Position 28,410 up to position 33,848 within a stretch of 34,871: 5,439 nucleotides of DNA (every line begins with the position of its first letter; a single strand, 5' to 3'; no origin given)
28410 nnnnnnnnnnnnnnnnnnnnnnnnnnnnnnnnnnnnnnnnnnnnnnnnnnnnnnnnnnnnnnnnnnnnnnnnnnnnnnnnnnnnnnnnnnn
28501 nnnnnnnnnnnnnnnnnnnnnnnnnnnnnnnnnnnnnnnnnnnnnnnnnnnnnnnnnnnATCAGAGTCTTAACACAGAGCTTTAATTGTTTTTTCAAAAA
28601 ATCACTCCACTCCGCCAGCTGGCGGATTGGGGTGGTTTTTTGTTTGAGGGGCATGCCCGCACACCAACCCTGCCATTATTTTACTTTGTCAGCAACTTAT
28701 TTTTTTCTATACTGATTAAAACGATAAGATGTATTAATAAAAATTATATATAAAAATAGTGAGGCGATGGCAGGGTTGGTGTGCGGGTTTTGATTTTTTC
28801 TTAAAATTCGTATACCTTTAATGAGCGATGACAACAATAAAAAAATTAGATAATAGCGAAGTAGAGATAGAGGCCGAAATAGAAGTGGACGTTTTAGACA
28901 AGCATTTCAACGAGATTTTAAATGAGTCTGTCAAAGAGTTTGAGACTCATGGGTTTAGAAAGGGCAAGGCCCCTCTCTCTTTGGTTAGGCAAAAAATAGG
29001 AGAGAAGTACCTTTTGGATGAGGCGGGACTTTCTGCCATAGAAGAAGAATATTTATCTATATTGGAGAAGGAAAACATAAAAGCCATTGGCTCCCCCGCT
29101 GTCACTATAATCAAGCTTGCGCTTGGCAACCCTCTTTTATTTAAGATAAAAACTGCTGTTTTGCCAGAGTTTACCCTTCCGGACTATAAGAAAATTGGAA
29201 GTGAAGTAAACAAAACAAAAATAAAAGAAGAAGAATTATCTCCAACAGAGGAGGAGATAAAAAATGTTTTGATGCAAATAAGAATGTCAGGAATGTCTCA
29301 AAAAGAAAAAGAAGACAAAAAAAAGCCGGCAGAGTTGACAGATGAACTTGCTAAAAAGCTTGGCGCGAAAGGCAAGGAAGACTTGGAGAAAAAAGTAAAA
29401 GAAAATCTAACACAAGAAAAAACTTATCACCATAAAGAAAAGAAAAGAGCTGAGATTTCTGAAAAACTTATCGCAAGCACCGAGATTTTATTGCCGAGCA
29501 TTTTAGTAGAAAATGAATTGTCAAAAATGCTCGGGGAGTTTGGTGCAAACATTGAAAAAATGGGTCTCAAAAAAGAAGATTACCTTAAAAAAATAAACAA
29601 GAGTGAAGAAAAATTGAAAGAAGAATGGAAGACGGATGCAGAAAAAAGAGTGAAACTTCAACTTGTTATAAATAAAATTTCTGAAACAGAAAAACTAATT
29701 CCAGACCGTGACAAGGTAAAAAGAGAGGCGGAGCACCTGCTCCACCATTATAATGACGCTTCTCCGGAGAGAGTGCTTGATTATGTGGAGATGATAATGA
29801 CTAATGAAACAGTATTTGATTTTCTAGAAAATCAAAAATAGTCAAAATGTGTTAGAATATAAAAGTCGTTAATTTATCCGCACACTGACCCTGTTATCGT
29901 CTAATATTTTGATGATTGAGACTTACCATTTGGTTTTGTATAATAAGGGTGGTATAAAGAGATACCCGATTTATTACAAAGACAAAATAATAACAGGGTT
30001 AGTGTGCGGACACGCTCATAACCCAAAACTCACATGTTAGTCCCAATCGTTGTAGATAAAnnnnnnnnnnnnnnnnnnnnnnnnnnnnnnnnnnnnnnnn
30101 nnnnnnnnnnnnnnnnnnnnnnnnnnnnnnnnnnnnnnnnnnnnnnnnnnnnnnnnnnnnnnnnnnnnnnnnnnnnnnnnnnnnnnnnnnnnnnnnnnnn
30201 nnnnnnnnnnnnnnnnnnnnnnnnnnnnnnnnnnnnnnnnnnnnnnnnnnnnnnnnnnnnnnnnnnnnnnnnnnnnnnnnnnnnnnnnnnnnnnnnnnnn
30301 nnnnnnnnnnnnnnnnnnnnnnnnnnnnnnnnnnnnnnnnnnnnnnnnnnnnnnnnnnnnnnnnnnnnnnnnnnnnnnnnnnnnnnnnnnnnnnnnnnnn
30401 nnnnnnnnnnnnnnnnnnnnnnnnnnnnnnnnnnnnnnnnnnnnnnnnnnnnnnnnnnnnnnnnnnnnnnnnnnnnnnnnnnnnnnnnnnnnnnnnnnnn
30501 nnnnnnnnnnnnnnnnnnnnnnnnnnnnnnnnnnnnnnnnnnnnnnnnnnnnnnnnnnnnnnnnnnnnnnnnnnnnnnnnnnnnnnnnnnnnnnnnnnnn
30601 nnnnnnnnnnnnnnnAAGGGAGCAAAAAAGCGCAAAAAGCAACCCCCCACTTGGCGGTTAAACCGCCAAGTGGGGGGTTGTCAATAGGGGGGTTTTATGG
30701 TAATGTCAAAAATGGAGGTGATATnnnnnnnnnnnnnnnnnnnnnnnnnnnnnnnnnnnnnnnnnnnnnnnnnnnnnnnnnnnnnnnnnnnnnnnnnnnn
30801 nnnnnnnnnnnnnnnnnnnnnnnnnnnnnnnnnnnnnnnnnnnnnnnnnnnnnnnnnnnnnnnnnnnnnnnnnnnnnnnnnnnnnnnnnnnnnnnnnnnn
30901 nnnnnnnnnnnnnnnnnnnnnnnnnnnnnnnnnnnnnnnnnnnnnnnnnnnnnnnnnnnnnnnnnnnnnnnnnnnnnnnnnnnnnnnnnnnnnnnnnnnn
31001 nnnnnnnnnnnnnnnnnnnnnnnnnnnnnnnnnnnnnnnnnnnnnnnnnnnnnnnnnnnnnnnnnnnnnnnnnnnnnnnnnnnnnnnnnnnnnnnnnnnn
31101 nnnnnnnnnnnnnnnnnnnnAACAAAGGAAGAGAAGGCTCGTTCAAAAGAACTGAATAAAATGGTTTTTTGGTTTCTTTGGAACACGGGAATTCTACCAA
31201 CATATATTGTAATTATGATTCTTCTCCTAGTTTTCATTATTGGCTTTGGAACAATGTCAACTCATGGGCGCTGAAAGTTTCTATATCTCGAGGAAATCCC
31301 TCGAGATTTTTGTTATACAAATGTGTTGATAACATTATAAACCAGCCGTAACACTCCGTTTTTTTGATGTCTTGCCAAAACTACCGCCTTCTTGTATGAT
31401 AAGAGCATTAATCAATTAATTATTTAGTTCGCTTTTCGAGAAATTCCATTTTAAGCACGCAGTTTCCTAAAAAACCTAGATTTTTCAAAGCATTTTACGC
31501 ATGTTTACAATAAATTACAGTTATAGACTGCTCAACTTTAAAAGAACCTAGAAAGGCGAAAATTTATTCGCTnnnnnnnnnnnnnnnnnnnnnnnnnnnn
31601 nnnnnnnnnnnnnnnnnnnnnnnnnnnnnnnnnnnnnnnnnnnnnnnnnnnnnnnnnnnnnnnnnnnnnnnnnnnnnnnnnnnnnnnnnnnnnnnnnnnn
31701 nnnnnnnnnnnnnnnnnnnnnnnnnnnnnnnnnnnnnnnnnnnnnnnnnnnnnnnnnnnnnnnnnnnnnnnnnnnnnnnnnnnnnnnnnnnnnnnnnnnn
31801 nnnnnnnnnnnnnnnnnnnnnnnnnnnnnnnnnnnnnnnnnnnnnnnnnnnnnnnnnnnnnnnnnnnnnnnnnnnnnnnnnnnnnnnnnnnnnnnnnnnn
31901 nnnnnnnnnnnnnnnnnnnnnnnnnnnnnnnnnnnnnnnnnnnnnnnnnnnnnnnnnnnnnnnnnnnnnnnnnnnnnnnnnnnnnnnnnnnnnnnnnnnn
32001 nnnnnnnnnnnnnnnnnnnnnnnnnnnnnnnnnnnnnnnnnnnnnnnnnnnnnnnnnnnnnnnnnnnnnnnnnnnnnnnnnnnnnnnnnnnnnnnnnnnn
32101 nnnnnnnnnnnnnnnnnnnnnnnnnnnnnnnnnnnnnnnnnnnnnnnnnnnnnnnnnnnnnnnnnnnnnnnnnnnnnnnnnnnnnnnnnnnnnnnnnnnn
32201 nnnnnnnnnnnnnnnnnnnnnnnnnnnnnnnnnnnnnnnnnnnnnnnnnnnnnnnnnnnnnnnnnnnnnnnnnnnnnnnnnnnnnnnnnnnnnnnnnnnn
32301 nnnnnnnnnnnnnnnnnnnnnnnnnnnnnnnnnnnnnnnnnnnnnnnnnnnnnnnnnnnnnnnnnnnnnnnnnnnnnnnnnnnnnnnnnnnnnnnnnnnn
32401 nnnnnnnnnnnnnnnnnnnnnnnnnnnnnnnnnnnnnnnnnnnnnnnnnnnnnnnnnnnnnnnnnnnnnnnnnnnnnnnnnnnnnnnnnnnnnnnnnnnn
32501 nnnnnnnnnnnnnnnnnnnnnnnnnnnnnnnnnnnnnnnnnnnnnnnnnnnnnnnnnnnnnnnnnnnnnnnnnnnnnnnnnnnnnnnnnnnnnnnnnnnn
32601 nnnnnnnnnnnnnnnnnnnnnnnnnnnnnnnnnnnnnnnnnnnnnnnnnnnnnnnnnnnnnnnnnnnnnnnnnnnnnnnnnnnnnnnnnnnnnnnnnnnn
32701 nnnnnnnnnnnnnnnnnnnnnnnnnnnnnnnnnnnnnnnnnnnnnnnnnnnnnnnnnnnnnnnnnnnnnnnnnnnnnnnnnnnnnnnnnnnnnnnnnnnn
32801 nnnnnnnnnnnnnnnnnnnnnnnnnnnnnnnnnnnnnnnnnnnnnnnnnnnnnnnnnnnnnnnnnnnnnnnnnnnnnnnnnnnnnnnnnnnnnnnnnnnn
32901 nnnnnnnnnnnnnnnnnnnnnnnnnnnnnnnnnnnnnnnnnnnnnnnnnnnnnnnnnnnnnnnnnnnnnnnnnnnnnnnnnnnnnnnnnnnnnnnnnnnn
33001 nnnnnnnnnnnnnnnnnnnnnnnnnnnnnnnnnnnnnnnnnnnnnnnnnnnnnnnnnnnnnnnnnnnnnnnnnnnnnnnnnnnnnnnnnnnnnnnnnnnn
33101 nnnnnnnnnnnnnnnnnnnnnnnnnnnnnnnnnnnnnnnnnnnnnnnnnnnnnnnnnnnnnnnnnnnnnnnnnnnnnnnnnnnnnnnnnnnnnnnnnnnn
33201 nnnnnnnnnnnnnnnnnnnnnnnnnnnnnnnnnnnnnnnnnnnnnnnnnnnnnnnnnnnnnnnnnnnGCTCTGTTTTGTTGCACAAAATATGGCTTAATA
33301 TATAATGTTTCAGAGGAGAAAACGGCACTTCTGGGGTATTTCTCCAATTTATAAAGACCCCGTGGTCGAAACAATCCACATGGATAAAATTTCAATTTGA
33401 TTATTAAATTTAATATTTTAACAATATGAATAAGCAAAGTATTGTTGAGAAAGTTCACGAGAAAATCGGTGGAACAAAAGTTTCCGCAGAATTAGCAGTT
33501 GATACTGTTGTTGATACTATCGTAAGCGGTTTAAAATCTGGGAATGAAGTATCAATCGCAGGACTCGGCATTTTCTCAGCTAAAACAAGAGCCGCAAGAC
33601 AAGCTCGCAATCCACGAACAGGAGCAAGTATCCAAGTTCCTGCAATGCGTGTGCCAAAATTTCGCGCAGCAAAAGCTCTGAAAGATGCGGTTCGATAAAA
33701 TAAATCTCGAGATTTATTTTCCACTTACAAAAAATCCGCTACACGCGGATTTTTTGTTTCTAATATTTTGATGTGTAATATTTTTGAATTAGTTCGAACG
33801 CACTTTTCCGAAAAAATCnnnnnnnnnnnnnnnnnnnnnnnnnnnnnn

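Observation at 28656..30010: Two related 21-bp inverted repeats enclose promoter-like segments upstream of tig and clpP and differ by compensatory substitutions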

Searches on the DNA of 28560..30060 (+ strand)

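Call 45: search_rna_families(source=window, start=28560, end=30060, threshold=evalue, max_evalue=10)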
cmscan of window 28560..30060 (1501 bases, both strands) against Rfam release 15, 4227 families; matches with E-value up to 10: 17.
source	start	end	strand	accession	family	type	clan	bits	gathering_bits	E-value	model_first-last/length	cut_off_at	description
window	28643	28806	+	RF04174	MIR4208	Gene; miRNA;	-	37.7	140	0.00097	1-191/191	no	MIR4208 microRNA precursor family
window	28656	28787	+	RF01005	MIR530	Gene; miRNA;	-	33.7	85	0.00037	19-156/172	no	MIR530 microRNA precursor family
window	29849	30028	-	RF04174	MIR4208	Gene; miRNA;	-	32.2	140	0.014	1-191/191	no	MIR4208 microRNA precursor family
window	28655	28788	+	RF03693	MIR1919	Gene; miRNA;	-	28.3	85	0.0034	1-123/123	no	MIR1919 microRNA precursor family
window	28654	28789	+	RF04135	MIR5062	Gene; miRNA;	-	26.3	140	0.018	1-158/158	no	MIR5062 microRNA precursor family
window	28594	28645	-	RF04087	MIR5565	Gene; miRNA;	-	24.2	80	0.018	1-109/109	no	MIR5565 microRNA precursor family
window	28656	28787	-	RF04174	MIR4208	Gene; miRNA;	-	24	140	0.71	18-172/191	no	MIR4208 microRNA precursor family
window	29874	30013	-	RF04128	MIR8562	Gene; miRNA;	-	23.6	211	0.1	1-242/242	no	MIR8562 microRNA precursor family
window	28656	28787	-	RF04209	MIR7533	Gene; miRNA;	-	20.1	230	0.27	38-212/249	no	MIR7533 microRNA precursor family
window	28657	28786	+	RF04128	MIR8562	Gene; miRNA;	-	20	211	0.66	1-242/242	no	MIR8562 microRNA precursor family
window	28598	28640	+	RF01413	miR-430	Gene; miRNA;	CL00096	18.3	47.3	3.6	1-70/70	no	miR-430 microRNA precursor family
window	29970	30039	+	RF02037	IMES-4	Gene;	-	17.4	48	8.6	1-80/80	no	IMES-4 RNA motif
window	28654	28815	+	RF01581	RUF6-5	Gene; sRNA;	-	16.9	70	3.8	1-156/156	no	Plasmodium RNA of unknown function RUF6-5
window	28655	28787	-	RF04127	MIR8007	Gene; miRNA;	-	16.6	195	3.1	42-185/226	no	MIR8007 microRNA precursor family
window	29423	29452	+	RF01100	PK-BYV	Cis-reg;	-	14.7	50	6.7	1-40/40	no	3'-terminal pseudoknot in BYV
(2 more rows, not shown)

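Call 46: search_dna_similar(query=window:28650-28684:+, collection=plasmids, mode=distant, max_evalue=10, max_rows=15)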
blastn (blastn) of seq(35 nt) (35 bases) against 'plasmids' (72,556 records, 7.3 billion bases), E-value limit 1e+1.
Records with a match: 2; places in all: 2; records where one place covers at least 80% of the query: 0.
Best place of each record, by identity: 90-95% 2.
By first word of the organism name: Sinorhizobium 2.
By predicted mobility (MOB-suite, as given by PLSDB): mobilizable 2.
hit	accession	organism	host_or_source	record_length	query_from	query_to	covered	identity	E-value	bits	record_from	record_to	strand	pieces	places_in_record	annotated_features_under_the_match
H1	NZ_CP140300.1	Sinorhizobium kummerowiae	Kummerowia stipulacea,Pure culture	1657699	8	30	66%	91.3%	4e+0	34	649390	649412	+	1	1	none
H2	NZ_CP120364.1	Sinorhizobium kummerowiae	Kummerowia stipulacea,Pure culture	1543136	8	30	66%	91.3%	4e+0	34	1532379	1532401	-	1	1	none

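Call 104: search_dna_similar(query=window:28640-28800:+, collection=phages, mode=distant, max_evalue=1, max_rows=10)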
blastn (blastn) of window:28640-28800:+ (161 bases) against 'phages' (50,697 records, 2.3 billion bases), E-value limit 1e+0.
Records with a match: 8; places in all: 8; records where one place covers at least 80% of the query: 0.
Best place of each record, by identity: 95-99% 6; 90-95% 1; 80-90% 1.
By first word of the organism name: Prevotella 6; Bacteriophage 1; uncultured 1.
By host as written in the record: Prevotella sp. 6; - 2.
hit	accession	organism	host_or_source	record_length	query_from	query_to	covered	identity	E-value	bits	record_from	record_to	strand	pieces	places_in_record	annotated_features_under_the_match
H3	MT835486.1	Bacteriophage sp.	human fecal samples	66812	73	119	29%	83.3%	1e-1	42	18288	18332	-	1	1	record has no annotation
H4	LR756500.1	uncultured phage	metagenomic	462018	93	119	17%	92.6%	1e-1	41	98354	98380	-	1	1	record has no annotation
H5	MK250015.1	Prevotella phage Lak-A1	Prevotella sp.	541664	95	119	16%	96.0%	1e-1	42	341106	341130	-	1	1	record has no annotation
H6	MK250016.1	Prevotella phage Lak-A1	Prevotella sp.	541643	95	119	16%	96.0%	1e-1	42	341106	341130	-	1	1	record has no annotation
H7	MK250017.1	Prevotella phage Lak-A1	Prevotella sp.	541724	95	119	16%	96.0%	1e-1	42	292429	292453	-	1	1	record has no annotation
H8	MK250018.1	Prevotella phage Lak-A1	Prevotella sp.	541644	95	119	16%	96.0%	1e-1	42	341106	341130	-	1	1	record has no annotation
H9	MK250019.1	Prevotella phage Lak-A2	Prevotella sp.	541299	95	119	16%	96.0%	1e-1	42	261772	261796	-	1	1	record has no annotation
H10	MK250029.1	Prevotella phage Lak-C1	Prevotella sp.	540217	95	119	16%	96.0%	1e-1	42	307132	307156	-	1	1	record has no annotation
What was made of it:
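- On MITE (non-autonomous TIR transposable element): Plasmid and phage collections give no match (calls 46, 104).
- Tried and rejected: No related ends were found (calls 46, 104).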

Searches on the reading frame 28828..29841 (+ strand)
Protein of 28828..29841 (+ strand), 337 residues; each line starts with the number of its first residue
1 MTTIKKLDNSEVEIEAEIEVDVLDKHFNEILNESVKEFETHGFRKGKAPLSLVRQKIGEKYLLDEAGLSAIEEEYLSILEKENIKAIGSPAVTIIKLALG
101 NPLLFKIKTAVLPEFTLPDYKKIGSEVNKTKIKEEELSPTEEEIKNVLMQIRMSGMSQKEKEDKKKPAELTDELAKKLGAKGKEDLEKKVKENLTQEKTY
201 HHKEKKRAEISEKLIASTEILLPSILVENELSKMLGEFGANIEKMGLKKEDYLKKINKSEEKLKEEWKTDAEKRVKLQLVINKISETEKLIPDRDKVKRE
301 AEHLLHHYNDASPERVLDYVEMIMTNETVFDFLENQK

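Call 11: search_protein_families(library=pfam, proteins=[window:28828-29841:+])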
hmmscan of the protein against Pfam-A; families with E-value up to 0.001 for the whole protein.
window:28828-29841:+ (337 aa): 2 families
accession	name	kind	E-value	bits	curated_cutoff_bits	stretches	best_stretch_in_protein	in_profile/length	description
PF05697.18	Trigger_N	-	3.3e-27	96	22.2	1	2-138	3-138/144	Bacterial trigger factor protein (TF)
PF05698.19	Trigger_C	-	1.1e-25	91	22.7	1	184-321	3-139/162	Bacterial trigger factor protein (TF) C-terminus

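Call 14: find_encoding_contigs(protein=window:28828-29838:+, flank=10000, max_places=10)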
Protein window:28828-29838:+ (337 aa): 1 contig read that carries it; 1 place shown.
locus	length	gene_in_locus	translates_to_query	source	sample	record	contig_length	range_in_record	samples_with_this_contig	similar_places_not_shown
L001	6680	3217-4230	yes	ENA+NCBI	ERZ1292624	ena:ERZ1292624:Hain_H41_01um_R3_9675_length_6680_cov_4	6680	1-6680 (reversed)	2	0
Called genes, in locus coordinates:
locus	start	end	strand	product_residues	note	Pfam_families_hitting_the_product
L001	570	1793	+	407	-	PF08529:NusA_N, PF00575:S1, PF13184:KH_NusA_1st, PF26594:KH_NusA_2nd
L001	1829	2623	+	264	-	-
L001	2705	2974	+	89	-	-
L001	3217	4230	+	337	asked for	PF05697:Trigger_N, PF05698:Trigger_C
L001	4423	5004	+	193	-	PF00574:CLP_protease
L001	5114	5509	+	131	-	-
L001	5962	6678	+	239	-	?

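Call 16: find_homologous_proteins(query=window:28828-29838:+, max_evalue=1e-10)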
Query window:28828-29838:+ (337 aa): 724 proteins with E <= 1e-10 among 8000 candidates; the best 120 are listed.
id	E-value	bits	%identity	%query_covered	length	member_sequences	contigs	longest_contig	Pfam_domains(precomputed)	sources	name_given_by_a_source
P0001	1.4e-202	690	100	100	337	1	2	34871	PF05697.19,PF05698.20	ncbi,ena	ncbi:MAG: trigger factor [Patescibacteria group bacterium]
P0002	7.0e-153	527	75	100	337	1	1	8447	PF05697.19,PF05698.20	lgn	-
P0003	9.9e-102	359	53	100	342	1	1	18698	PF05697.19,PF05698.20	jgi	jgi:FKBP-type peptidyl-prolyl cis-trans isomerase (trigger factor)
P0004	5.7e-88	314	49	99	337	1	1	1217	PF05697.19,PF05698.20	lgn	-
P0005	4.5e-83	297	46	99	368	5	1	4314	PF05697.19,PF05698.20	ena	-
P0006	4.6e-79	284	45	99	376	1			PF05697.19,PF05698.20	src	-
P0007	1.9e-76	276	47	100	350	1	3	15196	PF05697.19,PF05698.20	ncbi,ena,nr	ncbi:MAG: hypothetical protein ISR98_01020 [Parcubacteria group bacterium]|nr:hypothetical protein [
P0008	5.9e-76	274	47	99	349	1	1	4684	PF05697.19,PF05698.20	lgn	-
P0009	2.5e-75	272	46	99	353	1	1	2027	PF05697.19,PF05698.20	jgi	-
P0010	3.0e-73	265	46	99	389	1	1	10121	PF05697.19,PF05698.20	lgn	-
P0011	2.3e-72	262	46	99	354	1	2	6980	PF05697.19,PF05698.20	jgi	-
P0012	3.3e-72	262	45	99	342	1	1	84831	PF05697.19,PF05698.20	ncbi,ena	-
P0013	6.3e-72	261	46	99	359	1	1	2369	PF05697.19,PF05698.20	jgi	jgi:trigger factor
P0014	5.4e-71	258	46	98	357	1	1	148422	PF05697.19,PF05698.20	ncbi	-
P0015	1.7e-70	256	45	99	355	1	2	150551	PF05697.19,PF05698.20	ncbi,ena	-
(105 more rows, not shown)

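Call 17: find_encoding_contigs(protein=P0002, flank=10000, max_places=4)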
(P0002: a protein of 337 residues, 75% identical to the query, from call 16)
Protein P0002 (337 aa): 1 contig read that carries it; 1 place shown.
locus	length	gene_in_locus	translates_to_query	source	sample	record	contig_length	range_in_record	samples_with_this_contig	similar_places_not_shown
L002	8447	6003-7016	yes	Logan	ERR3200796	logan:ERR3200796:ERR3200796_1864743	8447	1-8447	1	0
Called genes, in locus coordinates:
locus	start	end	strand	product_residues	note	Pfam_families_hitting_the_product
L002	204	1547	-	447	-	PF11638:DnaA_N, PF00308:Bac_DnaA, PF00004:AAA (weak), PF01695:IstB_IS21 (weak), PF08299:Bac_DnaA_C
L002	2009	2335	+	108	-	PF00825:Ribonuclease_P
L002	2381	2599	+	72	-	-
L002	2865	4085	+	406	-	PF08529:NusA_N, PF00575:S1, PF13184:KH_NusA_1st, PF26594:KH_NusA_2nd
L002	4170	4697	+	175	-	PF00719:Pyrophosphatase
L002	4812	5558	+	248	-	-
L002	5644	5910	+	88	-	-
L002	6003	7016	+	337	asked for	PF05697:Trigger_N, PF05698:Trigger_C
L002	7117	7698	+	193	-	PF00574:CLP_protease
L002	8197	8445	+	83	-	?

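Call 18: find_encoding_contigs(protein=P0003, flank=10000, max_places=4)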
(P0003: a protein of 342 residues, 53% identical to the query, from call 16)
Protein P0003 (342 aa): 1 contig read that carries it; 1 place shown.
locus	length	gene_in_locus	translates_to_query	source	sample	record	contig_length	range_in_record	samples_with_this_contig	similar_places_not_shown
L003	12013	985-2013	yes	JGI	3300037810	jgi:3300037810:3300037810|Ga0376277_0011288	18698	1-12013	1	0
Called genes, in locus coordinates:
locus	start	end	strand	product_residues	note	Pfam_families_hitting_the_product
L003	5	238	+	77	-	-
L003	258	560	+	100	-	-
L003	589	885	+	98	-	-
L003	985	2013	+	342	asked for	PF05697:Trigger_N, PF05698:Trigger_C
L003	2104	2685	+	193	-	PF00574:CLP_protease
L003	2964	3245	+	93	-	-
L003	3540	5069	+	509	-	PF12072:RNase_Y_N, PF00013:KH_1, PF08668:HDOD (faint), PF01966:HD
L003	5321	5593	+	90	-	PF00216:Bac_DNA_binding, PF18291:HU-HIG (weak)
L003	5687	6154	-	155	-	PF00156:Pribosyltran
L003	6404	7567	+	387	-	PF00089:Trypsin (weak), PF13365:Trypsin_2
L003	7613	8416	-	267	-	-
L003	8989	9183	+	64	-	-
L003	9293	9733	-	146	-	PF02021:UPF0102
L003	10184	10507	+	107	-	PF00892:EamA (weak)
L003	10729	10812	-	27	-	-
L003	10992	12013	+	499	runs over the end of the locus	PF01743:PolyA_pol, PF12627:PolyA_pol_RNAbd, PF01966:HD, PF13735:tRNA_NucTran2_2 (weak)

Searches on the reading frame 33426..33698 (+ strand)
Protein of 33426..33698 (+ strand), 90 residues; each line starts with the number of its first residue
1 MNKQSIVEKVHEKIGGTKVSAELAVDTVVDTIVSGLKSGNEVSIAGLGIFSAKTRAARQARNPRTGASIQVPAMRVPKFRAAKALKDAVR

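Call 52: search_protein_families(library=pfam, proteins=[window:33426-33698:+], max_evalue=0.001)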
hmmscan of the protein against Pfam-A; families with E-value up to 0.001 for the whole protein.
window:33426-33698:+ (90 aa): 2 families
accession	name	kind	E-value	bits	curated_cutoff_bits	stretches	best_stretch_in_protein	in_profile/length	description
PF00216.26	Bac_DNA_binding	-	2e-28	98.9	22.4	1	1-89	1-89/90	Bacterial DNA-binding protein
PF18291.6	HU-HIG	-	2.3e-06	28.1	26.2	1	2-89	33-118/125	HU domain fused to wHTH, Ig, or Glycine-rich motif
